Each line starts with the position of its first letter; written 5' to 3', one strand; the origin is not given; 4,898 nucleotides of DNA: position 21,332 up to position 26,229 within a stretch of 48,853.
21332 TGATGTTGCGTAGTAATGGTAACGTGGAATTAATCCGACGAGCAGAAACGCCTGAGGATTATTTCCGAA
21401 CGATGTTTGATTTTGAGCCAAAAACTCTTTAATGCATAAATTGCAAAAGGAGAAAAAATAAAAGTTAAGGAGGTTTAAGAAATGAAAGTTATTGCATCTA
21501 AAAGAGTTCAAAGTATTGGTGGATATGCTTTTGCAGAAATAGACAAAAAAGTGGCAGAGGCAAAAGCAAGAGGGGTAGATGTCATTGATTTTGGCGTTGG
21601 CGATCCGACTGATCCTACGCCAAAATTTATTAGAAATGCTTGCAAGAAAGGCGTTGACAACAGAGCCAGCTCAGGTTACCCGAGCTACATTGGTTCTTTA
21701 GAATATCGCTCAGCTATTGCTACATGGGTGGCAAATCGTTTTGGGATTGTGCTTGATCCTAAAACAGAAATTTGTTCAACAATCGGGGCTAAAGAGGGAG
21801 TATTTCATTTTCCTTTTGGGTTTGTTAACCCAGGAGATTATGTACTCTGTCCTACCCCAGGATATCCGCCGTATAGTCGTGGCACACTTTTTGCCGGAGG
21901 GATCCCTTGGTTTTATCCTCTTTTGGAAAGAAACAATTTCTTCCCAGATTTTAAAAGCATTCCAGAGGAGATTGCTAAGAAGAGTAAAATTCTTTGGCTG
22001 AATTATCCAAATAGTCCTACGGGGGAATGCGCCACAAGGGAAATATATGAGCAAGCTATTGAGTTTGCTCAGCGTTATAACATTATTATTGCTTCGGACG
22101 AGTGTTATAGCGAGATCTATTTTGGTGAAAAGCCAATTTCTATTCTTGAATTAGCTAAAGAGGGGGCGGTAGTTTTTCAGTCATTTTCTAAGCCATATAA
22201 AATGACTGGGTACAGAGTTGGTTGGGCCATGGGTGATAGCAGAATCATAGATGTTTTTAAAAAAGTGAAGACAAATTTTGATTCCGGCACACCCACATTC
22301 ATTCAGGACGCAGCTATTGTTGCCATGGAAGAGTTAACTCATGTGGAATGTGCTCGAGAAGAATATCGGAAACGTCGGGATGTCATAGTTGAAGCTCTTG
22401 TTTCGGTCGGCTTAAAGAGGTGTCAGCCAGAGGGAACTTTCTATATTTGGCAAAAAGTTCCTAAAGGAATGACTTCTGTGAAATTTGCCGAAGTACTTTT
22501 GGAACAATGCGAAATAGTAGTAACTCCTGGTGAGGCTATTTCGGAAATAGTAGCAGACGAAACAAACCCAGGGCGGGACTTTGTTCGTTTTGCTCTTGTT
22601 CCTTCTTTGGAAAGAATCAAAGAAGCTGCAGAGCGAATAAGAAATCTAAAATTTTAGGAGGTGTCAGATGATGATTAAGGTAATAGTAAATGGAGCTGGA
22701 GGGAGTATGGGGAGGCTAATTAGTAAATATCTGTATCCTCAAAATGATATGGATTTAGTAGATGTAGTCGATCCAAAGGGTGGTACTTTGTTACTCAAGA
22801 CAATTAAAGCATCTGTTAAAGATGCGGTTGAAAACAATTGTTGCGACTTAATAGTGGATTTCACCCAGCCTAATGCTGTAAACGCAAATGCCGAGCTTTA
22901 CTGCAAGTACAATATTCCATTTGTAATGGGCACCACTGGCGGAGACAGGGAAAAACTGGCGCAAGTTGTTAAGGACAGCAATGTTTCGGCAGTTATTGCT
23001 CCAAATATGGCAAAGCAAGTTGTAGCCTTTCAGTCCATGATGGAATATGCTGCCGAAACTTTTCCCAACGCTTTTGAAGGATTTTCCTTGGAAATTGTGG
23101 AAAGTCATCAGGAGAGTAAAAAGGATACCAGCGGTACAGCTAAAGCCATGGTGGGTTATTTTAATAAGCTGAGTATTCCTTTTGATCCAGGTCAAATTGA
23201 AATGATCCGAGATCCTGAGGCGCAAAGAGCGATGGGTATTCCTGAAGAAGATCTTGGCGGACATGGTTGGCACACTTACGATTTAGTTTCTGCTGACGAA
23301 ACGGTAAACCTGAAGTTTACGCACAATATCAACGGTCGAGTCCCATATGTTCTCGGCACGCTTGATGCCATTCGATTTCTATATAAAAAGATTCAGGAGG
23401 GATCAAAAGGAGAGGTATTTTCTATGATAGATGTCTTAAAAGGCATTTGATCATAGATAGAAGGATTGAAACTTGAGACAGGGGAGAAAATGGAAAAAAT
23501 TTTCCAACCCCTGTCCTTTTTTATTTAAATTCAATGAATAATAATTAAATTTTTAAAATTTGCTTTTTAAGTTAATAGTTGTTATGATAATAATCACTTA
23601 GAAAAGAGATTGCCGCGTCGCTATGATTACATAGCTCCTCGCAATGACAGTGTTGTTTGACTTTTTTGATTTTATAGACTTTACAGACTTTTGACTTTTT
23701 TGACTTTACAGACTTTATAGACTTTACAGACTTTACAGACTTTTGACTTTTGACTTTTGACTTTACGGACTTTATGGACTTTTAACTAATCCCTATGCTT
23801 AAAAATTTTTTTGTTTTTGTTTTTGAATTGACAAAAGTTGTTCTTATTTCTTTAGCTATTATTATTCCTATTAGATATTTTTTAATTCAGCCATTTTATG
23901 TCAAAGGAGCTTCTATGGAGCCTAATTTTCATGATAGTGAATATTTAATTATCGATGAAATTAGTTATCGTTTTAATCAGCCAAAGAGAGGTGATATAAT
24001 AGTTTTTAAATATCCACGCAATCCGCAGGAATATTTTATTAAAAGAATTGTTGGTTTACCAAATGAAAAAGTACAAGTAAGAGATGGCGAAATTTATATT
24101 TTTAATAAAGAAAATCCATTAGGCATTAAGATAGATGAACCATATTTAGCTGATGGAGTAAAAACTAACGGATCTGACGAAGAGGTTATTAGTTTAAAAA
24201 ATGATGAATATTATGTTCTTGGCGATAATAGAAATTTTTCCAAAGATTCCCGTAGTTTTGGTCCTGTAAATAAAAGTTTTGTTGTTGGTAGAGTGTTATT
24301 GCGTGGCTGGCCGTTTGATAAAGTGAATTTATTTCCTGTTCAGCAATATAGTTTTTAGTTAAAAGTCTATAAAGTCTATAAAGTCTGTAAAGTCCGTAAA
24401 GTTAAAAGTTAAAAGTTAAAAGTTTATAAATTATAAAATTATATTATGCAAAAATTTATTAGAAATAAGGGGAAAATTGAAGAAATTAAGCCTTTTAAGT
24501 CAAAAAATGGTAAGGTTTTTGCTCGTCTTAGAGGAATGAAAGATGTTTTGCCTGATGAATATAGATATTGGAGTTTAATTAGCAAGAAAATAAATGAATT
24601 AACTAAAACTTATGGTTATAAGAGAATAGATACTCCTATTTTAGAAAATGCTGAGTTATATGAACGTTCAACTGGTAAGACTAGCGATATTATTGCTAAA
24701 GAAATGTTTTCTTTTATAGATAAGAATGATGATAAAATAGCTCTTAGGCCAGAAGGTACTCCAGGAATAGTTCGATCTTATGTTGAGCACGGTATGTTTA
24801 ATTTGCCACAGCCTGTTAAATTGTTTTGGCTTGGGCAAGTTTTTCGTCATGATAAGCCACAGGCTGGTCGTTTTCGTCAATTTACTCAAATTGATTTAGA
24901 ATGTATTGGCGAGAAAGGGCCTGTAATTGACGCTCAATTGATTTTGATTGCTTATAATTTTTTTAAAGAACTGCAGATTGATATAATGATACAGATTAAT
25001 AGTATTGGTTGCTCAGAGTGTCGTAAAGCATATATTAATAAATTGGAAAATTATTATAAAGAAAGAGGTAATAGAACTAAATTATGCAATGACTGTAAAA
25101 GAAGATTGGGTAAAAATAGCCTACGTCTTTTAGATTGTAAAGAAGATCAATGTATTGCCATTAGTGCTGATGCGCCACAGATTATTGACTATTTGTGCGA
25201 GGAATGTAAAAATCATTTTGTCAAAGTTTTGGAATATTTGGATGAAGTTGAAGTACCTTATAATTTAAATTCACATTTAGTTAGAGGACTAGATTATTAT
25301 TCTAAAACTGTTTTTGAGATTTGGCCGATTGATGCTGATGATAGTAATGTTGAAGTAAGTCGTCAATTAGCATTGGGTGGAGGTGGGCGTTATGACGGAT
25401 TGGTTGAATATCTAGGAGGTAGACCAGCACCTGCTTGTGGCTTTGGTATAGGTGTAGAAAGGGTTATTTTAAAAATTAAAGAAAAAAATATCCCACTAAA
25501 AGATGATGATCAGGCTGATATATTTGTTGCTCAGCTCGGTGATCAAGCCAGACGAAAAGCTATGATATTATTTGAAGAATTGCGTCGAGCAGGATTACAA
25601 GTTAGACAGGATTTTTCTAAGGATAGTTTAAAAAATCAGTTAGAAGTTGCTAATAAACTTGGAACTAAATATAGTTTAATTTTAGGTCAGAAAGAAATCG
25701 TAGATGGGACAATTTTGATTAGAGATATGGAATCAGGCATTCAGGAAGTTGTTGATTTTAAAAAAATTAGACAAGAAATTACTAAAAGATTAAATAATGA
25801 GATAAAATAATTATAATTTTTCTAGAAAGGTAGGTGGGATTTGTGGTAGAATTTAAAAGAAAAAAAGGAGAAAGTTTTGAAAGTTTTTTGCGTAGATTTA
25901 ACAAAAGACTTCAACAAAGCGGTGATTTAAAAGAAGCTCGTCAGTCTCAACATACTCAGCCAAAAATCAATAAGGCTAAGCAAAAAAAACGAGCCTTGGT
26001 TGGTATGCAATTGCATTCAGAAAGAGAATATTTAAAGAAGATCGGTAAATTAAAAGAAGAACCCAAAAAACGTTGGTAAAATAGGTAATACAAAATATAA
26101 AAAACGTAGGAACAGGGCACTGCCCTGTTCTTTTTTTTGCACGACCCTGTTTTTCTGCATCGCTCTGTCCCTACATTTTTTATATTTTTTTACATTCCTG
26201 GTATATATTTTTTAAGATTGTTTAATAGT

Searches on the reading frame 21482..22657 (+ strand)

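Call 8: search_protein_families(library=pfam, proteins=[window:21482-22657:+], max_evalue=0.001)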
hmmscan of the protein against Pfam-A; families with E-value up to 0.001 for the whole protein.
window:21482-22657:+ (391 aa): 1 family
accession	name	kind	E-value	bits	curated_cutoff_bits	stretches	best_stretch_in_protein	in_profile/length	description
PF00155.27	Aminotran_1_2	-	3.3e-62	211.2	19.7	1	33-386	2-361/361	Aminotransferase class I and II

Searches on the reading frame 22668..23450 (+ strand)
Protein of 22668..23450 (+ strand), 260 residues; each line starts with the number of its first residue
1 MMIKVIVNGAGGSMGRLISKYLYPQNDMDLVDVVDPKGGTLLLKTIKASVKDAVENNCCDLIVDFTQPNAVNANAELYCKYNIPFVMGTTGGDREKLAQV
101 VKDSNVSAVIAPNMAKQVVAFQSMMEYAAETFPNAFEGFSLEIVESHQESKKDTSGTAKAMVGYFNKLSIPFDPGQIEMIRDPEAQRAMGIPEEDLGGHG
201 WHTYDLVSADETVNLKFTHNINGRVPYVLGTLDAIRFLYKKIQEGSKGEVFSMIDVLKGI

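Call 8: search_protein_families(library=pfam, proteins=[window:22668-23450:+], max_evalue=0.001)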
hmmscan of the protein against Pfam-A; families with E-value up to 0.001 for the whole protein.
window:22668-23450:+ (260 aa): 2 families
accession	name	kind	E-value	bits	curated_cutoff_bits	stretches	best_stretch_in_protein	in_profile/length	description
PF01113.26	DapB_N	-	7.2e-22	78.2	25.6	1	3-114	1-124/124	Dihydrodipicolinate reductase, N-terminus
PF05173.19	DapB_C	-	2.4e-14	53.9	27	1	118-257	2-121/121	Dihydrodipicolinate reductase, C-terminus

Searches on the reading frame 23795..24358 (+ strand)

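Call 8: search_protein_families(library=pfam, proteins=[window:23795-24358:+], max_evalue=0.001)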
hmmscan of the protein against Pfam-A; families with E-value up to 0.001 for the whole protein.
window:23795-24358:+ (187 aa): 2 families
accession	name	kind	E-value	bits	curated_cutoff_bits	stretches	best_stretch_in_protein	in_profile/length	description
PF10502.14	Peptidase_S26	-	3.5e-44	151.1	22.9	1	11-172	3-168/168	Signal peptidase, peptidase S26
PF00717.28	Peptidase_S24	-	1.2e-06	28.6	23.3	1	35-92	39-88/116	Peptidase S24-like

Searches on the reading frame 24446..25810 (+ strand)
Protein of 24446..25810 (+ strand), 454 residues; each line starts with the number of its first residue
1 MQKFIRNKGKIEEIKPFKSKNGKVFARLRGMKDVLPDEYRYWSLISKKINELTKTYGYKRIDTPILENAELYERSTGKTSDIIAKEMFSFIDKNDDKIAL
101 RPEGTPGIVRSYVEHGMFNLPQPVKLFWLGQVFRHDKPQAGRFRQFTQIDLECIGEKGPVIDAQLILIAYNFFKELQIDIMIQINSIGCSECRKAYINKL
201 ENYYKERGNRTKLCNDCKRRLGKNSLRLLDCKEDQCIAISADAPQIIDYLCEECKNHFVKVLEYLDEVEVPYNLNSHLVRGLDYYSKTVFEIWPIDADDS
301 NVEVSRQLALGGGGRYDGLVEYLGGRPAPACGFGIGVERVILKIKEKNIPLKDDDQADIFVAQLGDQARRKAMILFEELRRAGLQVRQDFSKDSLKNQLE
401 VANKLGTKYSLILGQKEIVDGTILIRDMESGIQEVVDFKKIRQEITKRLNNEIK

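Call 8: search_protein_families(library=pfam, proteins=[window:24446-25810:+], max_evalue=0.001)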
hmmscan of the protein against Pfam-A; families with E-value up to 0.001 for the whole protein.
window:24446-25810:+ (454 aa): 5 families
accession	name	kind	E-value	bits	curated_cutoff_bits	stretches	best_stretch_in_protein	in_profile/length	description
PF13393.11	tRNA-synt_His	-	3.4e-39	135.3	25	1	30-340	1-308/308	Histidyl-tRNA synthetase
PF00587.30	tRNA-synt_2b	-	4.3e-13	50.2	29.3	1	88-346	1-177/179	tRNA synthetase class II core domain (G, H, P, S and T)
PF03129.25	HGTP_anticodon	-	6.5e-11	42.7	21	1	359-447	2-93/94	Anticodon binding domain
PF01409.25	tRNA-synt_2d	-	7.3e-08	32.6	19.8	1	43-178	20-156/246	tRNA synthetases class II core domain (F)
PF00152.25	tRNA-synt_2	-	8.1e-05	22.3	25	0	125-153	93-121/308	tRNA synthetases class II (D, K and N)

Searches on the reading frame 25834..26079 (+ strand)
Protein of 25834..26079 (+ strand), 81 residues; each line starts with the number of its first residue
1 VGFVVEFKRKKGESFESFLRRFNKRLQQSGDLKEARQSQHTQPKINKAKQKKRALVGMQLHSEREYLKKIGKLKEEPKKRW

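Call 81: search_protein_families(library=pfam, proteins=[window:25834-26079:+], max_evalue=0.001)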
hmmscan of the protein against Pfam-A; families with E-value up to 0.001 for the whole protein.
window:25834-26079:+ (81 aa): 1 family
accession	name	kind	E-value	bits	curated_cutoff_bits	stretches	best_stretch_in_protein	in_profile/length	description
PF01165.25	Ribosomal_S21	-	1.8e-05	24.8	27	1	10-54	5-49/55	Ribosomal protein S21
